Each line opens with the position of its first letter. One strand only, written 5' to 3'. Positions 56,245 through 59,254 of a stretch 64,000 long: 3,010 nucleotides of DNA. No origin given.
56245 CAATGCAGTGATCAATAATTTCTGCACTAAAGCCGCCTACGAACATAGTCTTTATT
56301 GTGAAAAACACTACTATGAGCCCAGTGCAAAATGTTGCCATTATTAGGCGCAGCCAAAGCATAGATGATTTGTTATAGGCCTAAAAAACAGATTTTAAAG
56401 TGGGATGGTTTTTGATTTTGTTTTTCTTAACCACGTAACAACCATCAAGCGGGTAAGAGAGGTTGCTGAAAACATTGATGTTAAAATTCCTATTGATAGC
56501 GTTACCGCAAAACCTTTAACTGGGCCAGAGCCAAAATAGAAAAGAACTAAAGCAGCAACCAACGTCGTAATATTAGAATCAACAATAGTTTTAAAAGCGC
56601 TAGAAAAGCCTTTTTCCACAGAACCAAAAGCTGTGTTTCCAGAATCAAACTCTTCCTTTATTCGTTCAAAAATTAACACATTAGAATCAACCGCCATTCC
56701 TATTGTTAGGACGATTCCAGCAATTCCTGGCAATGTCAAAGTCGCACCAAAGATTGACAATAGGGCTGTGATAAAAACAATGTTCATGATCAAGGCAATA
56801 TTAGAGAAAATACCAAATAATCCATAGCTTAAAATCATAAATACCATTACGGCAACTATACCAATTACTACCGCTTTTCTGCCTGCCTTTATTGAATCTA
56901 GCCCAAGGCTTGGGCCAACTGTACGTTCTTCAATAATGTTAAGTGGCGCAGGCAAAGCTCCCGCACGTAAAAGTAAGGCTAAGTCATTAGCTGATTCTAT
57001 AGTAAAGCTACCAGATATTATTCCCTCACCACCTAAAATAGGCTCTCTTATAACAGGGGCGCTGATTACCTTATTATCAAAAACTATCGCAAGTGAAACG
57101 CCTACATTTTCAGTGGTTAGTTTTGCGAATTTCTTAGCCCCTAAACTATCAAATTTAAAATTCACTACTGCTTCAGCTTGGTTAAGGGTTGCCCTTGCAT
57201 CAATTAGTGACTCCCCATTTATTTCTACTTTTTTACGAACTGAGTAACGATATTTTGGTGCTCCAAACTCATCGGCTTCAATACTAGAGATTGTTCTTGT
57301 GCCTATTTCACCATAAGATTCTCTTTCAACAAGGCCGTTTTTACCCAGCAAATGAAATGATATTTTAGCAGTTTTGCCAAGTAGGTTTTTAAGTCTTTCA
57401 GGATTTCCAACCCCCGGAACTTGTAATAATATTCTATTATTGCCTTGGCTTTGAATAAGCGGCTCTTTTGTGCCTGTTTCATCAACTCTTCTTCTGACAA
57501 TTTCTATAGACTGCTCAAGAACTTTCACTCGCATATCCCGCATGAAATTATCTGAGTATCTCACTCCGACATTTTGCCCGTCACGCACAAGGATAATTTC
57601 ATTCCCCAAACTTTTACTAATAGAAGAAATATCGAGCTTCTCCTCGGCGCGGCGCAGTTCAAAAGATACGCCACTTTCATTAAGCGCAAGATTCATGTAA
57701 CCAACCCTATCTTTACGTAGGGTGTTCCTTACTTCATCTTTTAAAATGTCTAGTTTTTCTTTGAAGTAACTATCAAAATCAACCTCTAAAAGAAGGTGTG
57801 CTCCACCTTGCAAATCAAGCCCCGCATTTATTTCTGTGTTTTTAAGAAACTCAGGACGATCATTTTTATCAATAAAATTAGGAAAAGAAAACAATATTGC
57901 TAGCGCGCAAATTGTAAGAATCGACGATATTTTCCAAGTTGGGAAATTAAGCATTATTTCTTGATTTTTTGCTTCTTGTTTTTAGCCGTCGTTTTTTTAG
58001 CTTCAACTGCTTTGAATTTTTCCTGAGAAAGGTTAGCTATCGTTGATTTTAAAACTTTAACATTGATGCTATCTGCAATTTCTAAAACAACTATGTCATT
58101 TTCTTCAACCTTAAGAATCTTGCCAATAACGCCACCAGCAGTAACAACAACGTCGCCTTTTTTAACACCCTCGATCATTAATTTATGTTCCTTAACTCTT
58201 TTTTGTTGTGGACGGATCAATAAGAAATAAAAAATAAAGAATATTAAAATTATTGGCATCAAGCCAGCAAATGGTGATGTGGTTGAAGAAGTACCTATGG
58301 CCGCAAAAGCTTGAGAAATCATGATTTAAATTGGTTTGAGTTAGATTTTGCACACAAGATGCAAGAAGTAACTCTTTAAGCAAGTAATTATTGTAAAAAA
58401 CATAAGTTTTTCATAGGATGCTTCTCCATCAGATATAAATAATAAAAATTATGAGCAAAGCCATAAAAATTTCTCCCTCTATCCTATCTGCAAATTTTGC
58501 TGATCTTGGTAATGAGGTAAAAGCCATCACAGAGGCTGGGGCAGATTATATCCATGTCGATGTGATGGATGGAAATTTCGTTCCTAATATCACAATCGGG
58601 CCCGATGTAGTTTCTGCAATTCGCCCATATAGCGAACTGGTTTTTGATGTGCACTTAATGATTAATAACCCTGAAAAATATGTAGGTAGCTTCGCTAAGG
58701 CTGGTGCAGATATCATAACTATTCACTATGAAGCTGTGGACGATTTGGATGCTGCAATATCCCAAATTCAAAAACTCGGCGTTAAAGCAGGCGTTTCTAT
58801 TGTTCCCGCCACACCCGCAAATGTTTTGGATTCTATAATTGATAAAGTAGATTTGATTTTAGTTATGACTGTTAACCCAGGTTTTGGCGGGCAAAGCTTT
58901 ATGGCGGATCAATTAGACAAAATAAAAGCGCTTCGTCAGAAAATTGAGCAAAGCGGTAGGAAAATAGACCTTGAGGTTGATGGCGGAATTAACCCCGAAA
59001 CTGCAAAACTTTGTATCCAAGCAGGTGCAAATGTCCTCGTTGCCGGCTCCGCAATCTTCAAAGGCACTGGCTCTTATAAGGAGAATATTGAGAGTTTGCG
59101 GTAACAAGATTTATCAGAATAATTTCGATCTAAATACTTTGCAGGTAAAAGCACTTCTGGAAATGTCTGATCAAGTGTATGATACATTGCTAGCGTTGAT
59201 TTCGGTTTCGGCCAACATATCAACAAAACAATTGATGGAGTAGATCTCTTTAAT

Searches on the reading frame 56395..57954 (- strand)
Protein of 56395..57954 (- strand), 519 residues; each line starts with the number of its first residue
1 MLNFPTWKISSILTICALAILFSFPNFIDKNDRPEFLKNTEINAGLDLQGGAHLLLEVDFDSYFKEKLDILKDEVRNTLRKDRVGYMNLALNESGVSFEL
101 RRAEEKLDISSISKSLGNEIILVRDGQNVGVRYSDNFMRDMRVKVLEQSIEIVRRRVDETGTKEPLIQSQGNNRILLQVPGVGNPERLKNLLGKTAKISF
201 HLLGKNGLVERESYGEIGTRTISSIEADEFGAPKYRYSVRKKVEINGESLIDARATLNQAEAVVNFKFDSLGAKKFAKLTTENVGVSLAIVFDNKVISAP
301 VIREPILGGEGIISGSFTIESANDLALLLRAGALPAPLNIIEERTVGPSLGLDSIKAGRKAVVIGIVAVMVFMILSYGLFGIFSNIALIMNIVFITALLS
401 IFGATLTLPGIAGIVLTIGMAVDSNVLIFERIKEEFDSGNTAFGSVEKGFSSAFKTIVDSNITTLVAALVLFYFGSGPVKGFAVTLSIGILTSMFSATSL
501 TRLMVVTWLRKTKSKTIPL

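Call 62: find_homologous_proteins(query=window:56395-57954:-, max_evalue=1e-50)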
Query window:56395-57954:- (519 aa): 8000 proteins with E <= 1e-50 among 8000 candidates; the best 120 are listed.
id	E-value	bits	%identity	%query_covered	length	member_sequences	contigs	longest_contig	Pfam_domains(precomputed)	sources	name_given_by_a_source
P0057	0.0e+0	1104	100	100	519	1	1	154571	PF21760.4,PF03176.22,PF22599.3,PF02355.23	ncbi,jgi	jgi:protein-export membrane protein SecD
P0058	1.3e-185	636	57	100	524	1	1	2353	PF21760.4,PF03176.22,PF13721.12,PF22599.3,PF02355.23,PF00873.26,PF07549.20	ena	-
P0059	5.8e-183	627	57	100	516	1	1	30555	PF21760.4,PF03176.22,PF22599.3,PF02355.23,PF00873.26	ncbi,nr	ncbi:protein translocase subunit SecD [Rickettsiales bacterium]|nr:protein translocase subunit SecD 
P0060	1.0e-180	620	56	100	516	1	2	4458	PF21760.4,PF03176.22,PF22599.3,PF02355.23,PF00873.26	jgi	jgi:preprotein translocase subunit SecD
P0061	1.3e-180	619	57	100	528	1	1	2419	PF21760.4,PF03176.22,PF22599.3,PF02355.23,PF00873.26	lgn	-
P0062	3.3e-179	615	57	100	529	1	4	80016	PF21760.4,PF03176.22,PF22599.3,PF02355.23,PF00873.26,PF07549.20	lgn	-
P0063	3.9e-179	614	56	100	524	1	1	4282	PF21760.4,PF03176.22,PF22599.3,PF02355.23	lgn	-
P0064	7.3e-179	614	56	100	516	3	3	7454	PF21760.4,PF03176.22,PF22599.3,PF02355.23,PF00873.26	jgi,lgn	jgi:preprotein translocase subunit SecD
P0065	3.9e-178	611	56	100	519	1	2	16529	PF21760.4,PF03176.22,PF22599.3,PF02355.23,PF00873.26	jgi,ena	-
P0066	1.6e-177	609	57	100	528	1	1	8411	PF21760.4,PF03176.22,PF22599.3,PF02355.23,PF00873.26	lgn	-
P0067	2.1e-177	609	56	100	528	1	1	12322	PF21760.4,PF03176.22,PF22599.3,PF02355.23,PF00873.26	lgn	-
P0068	3.5e-177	608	56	100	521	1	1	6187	PF21760.4,PF03176.22,PF22599.3,PF02355.23,PF00873.26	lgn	-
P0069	6.1e-177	607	55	100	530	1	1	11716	PF21760.4,PF03176.22,PF22599.3,PF02355.23,PF00873.26,PF07549.20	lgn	-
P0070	1.6e-176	606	55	100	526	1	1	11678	PF21760.4,PF22599.3,PF02355.23,PF07549.20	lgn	-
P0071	3.7e-176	605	54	99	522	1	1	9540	PF21760.4,PF03176.22,PF13721.12,PF22599.3,PF02355.23,PF07549.20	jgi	jgi:preprotein translocase subunit SecD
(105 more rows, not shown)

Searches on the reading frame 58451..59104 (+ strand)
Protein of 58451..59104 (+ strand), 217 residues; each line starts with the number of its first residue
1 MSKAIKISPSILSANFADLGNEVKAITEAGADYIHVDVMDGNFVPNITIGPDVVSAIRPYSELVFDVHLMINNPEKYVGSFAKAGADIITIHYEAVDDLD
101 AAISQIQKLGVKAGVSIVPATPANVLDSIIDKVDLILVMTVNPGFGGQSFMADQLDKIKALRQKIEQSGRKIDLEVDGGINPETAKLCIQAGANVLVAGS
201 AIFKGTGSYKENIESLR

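Call 36: find_encoding_contigs(protein=window:58451-59104:+, flank=10000, max_places=3)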
Protein window:58451-59104:+ (217 aa): no gene with exactly this product is on record in the collection.
